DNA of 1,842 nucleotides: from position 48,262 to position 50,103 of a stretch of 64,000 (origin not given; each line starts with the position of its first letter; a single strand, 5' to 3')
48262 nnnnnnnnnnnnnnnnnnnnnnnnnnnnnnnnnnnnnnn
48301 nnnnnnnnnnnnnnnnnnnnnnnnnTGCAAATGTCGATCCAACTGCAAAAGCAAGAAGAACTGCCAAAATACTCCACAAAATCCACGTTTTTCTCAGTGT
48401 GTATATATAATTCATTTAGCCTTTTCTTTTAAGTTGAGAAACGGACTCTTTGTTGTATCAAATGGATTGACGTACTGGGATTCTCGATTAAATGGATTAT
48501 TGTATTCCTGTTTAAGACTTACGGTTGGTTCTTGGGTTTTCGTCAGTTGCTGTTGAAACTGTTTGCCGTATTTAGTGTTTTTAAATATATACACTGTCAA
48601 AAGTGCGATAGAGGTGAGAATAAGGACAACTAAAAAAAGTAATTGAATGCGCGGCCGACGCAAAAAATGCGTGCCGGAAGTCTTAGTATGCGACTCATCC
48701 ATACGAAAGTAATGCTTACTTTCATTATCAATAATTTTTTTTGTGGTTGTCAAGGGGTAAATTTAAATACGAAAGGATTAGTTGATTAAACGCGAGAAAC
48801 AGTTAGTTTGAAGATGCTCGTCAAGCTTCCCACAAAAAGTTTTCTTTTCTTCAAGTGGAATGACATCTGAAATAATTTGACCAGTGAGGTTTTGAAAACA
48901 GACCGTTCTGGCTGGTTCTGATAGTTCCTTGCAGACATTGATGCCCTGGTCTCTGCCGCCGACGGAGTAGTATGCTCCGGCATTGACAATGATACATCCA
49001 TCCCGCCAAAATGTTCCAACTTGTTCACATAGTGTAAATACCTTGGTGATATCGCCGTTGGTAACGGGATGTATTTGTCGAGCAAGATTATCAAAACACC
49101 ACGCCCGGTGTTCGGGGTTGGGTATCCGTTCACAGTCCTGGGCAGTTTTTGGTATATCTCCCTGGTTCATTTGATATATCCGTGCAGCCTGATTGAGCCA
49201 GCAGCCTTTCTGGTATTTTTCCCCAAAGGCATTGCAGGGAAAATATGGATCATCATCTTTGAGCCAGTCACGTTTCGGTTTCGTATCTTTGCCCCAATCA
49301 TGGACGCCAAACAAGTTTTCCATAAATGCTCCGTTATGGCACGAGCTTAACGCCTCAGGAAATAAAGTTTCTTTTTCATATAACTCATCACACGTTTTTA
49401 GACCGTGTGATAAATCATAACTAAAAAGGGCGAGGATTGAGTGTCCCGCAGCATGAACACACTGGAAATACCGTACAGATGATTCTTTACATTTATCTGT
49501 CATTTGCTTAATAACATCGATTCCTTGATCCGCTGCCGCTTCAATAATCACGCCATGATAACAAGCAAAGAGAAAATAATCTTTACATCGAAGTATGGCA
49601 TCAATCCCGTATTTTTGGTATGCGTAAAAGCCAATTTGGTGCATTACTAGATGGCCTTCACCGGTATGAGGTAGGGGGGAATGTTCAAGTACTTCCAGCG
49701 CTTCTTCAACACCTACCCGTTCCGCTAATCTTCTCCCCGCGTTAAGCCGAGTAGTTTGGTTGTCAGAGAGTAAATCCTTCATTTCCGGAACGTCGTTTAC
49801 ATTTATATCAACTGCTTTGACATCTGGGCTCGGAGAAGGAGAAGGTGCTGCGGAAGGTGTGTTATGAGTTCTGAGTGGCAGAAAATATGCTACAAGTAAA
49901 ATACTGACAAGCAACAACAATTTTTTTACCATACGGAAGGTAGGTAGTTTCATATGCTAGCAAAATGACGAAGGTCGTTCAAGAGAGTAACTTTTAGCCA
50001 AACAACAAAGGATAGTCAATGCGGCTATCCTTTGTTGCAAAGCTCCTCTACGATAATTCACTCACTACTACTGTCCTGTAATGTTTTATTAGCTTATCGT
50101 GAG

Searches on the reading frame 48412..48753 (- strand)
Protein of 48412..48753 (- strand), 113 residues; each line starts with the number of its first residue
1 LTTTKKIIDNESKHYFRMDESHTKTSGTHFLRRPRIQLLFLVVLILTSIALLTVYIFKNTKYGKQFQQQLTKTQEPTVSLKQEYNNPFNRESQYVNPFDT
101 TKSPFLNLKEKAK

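Call 86: search_protein_families(library=pfam, proteins=[window:48412-48753:-], max_evalue=0.001)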
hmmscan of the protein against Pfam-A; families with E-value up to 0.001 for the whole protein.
window:48412-48753:- (113 aa): 0 families

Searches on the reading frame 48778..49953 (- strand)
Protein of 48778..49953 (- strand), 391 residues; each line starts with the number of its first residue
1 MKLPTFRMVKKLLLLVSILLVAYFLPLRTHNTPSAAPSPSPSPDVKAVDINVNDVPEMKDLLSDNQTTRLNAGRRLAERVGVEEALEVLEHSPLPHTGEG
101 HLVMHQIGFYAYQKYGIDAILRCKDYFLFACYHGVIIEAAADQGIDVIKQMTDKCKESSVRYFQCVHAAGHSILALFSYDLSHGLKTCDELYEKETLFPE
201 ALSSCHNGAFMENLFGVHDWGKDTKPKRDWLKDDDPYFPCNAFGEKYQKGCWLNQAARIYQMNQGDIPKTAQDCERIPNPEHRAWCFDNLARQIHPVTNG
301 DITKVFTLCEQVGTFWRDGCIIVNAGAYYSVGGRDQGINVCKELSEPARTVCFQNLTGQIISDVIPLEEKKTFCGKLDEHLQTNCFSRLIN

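Call 3: search_protein_families(library=pfam, proteins=[window:48778-49953:-], max_evalue=1)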
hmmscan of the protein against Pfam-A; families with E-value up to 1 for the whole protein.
window:48778-49953:- (391 aa): 0 families

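Call 4: search_protein_families(library=ncbifam, proteins=[window:48778-49953:-], max_evalue=1)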
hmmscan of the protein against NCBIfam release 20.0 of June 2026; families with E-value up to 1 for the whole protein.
window:48778-49953:- (391 aa): 0 families

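Call 36: find_homologous_proteins(query=window:48778-49953:-, max_evalue=0.001)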
Query window:48778-49953:- (391 aa): 359 proteins with E <= 0.001 among 2348 candidates; the best 120 are listed.
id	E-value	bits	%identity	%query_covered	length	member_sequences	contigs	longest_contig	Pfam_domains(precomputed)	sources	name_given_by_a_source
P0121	8.7e-276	932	100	100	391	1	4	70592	-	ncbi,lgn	-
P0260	3.9e-179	614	70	92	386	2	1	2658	-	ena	-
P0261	1.7e-178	612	67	98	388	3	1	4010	-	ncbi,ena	-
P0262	4.1e-177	607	70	87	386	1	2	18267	-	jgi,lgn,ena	-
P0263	5.4e-176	604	65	98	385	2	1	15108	-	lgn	-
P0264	3.7e-173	594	65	98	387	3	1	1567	-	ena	-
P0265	2.3e-172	592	65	94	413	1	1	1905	-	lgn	-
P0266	1.2e-171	589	65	98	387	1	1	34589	-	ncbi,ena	-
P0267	3.3e-169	581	64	98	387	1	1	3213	-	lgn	-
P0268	7.4e-169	580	64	98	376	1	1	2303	-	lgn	-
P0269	9.0e-169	580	64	98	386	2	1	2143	-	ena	-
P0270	1.5e-168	579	64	97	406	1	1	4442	-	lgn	-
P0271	2.8e-168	578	64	98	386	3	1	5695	-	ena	-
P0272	5.6e-168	577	64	97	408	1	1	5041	-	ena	-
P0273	5.5e-167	574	64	96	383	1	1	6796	-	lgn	-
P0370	1.6e-156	539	59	98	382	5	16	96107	-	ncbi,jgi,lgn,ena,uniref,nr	ncbi:MAG: hypothetical protein A2700_01395 [Candidatus Blackburnbacteria bacterium RIFCSPHIGHO2_01_F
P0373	1.9e-156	539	59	99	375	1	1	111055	-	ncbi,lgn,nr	ncbi:MAG: hypothetical protein Q7R49_03630 [Candidatus Daviesbacteria bacterium]|nr:hypothetical pro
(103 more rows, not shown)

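Call 39: find_encoding_contigs(protein=P0373, flank=10000, max_places=2)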
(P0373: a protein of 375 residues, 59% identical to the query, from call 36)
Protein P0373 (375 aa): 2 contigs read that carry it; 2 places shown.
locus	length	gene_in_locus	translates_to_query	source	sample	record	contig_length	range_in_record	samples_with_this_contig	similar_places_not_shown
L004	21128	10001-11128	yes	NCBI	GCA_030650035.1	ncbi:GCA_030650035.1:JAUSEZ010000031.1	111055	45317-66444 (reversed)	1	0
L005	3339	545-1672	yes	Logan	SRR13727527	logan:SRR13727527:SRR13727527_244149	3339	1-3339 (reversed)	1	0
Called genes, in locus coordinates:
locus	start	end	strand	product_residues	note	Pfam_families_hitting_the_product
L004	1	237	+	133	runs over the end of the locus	PF00213:OSCP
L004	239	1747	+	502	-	PF02874:ATP-synt_ab_N, PF00006:ATP-synt_ab, PF00306:ATP-synt_ab_C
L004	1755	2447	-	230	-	-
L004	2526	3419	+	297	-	PF00231:ATP-synt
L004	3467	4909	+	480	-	PF02874:ATP-synt_ab_N, PF00006:ATP-synt_ab, PF22919:ATP-synt_VA_C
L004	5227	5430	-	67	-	-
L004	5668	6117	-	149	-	PF02661:Fic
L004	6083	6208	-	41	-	-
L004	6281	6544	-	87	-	-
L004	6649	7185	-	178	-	-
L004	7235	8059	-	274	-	PF01026:TatD_DNase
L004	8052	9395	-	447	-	PF08245:Mur_ligase_M, PF02875:Mur_ligase_C, PF27239:FOL3_C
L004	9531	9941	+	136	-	PF02823:ATP-synt_DE_N, PF00401:ATP-synt_DE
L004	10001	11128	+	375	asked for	-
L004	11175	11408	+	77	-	-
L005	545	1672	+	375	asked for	-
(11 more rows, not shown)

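Call 40: find_encoding_contigs(protein=P0370, flank=10000, max_places=2)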
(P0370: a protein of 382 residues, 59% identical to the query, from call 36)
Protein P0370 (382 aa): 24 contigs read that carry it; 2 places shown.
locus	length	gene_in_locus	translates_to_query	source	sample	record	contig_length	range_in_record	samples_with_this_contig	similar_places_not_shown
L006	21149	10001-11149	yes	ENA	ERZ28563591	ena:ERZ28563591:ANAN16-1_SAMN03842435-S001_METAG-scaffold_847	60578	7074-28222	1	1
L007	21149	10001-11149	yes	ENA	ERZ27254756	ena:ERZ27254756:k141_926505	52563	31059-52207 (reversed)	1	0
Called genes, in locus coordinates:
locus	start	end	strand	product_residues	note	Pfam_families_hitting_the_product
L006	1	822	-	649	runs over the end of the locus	PF01411:tRNA-synt_2c, PF07973:tRNA_SAD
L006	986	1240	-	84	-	PF02604:PhdYeFM_antitox (weak)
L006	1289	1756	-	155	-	-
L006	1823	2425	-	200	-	PF12844:HTH_19, PF13413:HTH_25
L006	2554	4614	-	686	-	PF17854:FtsK_alpha, PF01580:FtsK_SpoIIIE, PF09397:FtsK_gamma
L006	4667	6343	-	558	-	PF00753:Lactamase_B, PF12706:Lactamase_B_2, PF22505:RNase_J_b_CASP, PF17770:RNase_J_C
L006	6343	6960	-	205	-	PF03167:UDG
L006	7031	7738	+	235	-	-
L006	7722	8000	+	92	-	-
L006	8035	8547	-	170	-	-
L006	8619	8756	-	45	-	-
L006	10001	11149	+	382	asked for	-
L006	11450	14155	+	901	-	-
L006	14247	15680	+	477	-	-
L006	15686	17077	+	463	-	PF13473:Cupredoxin_1 (faint)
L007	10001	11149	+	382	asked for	-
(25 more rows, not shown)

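Call 45: predict_structure(alignment_id=A3)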
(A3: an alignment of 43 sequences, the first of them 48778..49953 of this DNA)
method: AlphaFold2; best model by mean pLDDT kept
length: 391 residues; sequences in the alignment: 43
mean_pLDDT: 89.9   pTM: 0.82
mean pLDDT of the five models: 89.9, 89.1, 88.9, 88.6, 87.9
residues with pLDDT >= 90: 303; 70-90: 50; 50-70: 19; < 50: 19
segments of 3 or more residues with pLDDT < 50: 28-35, 38-47
pLDDT, mean of each block of 10 residues (from residue 1): 70 95 67 48 49 91 94 97 95 86 95 97 92 96 96 94 96 93 97 96 97 81 67 90 94 93 96 97 96 91 96 98 95 93 97 96 92 96 96 90
secondary structure, 60 per line:
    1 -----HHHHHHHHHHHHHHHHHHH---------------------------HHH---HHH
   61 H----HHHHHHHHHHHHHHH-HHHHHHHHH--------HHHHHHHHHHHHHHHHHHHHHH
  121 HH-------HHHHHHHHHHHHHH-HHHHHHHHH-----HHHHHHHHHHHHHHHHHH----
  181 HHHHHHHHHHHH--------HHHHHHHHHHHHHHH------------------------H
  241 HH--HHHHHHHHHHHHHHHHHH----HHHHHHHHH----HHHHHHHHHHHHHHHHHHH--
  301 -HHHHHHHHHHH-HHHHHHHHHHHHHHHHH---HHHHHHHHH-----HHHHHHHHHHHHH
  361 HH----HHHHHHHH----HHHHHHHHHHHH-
elements in order: H6-24 H58-61 H66-80 H82-90 H99-122 H130-143 H145-153 H159-176 H181-192 H201-215 H245-262 H267-275 H280-298 H302-312 H314-330 H334-342 H348-362 H367-374 H379-390

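Call 57: fold_search(model_id=the predicted structure, library=pdb)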
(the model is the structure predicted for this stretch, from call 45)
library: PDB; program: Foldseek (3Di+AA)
matches with E <= 10: 951; with E <= 0.001: 1
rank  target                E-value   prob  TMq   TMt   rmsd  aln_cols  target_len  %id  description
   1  4rv1_C                5.7e-04  1.00  0.23  0.22  21.4       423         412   11  Crystal Structure of Engineered Protein. Northeast Structural Genomics Consortium (NESG) Target OR497. (released 2014-12-10)
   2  4rv1_D                3.3e-03  0.99  0.21  0.20  21.6       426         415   12  Crystal Structure of Engineered Protein. Northeast Structural Genomics Consortium (NESG) Target OR497. (released 2014-12-10)
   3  4rv1_B                5.5e-03  0.99  0.22  0.22  21.3       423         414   13  Crystal Structure of Engineered Protein. Northeast Structural Genomics Consortium (NESG) Target OR497. (released 2014-12-10)
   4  5mfm_B                9.7e-03  0.99  0.22  0.24  16.3       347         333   11  Designed armadillo repeat protein peptide fusion YIIIM6AII_GS11_(KR)5 (released 2017-09-13)
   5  7vps_B                1.0e-02  0.95  0.20  0.18  20.2       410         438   10  Crystal structure of the ARM domain of C. glabrata importin alpha (released 2022-09-07)
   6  5mfm_F                1.3e-02  0.97  0.21  0.24  17.3       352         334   10  Designed armadillo repeat protein peptide fusion YIIIM6AII_GS11_(KR)5 (released 2017-09-13)
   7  7vps_A                1.4e-02  0.92  0.20  0.18  20.2       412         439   10  Crystal structure of the ARM domain of C. glabrata importin alpha (released 2022-09-07)
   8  5h2w_A                1.6e-02  0.91  0.19  0.18  21.8       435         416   11  Crystal structure of the karyopherin Kap60p bound to the SUMO protease Ulp1p (150-340) (released 2016-12-14)
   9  5mfm_C                1.6e-02  0.94  0.20  0.23  17.9       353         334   11  Designed armadillo repeat protein peptide fusion YIIIM6AII_GS11_(KR)5 (released 2017-09-13)
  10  6iur_E                1.9e-02  0.95  0.24  0.18  20.7       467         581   12  A phosphatase complex STRN3-PP2Aa (released 2019-12-04)
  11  5mfd_G                2.2e-02  0.96  0.21  0.24  17.6       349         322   11  Designed armadillo repeat protein YIIIM''6AII in complex with pD_(KR)5 (released 2017-07-19)
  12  6s9o_A                2.2e-02  0.96  0.21  0.23  18.2       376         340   12  Designed Armadillo Repeat protein internal Lock1 fused to target peptide KRKRKLKFKR (released 2020-02-19)
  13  5mfm_A                2.7e-02  0.95  0.21  0.24  16.4       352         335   11  Designed armadillo repeat protein peptide fusion YIIIM6AII_GS11_(KR)5 (released 2017-09-13)
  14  5h2w_C                3.1e-02  0.90  0.20  0.20  22.0       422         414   11  Crystal structure of the karyopherin Kap60p bound to the SUMO protease Ulp1p (150-340) (released 2016-12-14)
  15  8cdj_D                3.2e-02  0.89  0.21  0.12  21.4       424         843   11  CAND1 b-hairpin++-SCF-SKP2 CAND1 rolling SCF engaged (released 2023-04-19)
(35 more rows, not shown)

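Call 75: search_solved_structures(query=A3, max_evalue=10)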
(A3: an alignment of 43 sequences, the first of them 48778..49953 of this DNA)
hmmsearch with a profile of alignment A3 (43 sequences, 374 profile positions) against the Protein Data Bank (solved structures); distinct sequences matched with E-value up to 10: 0.
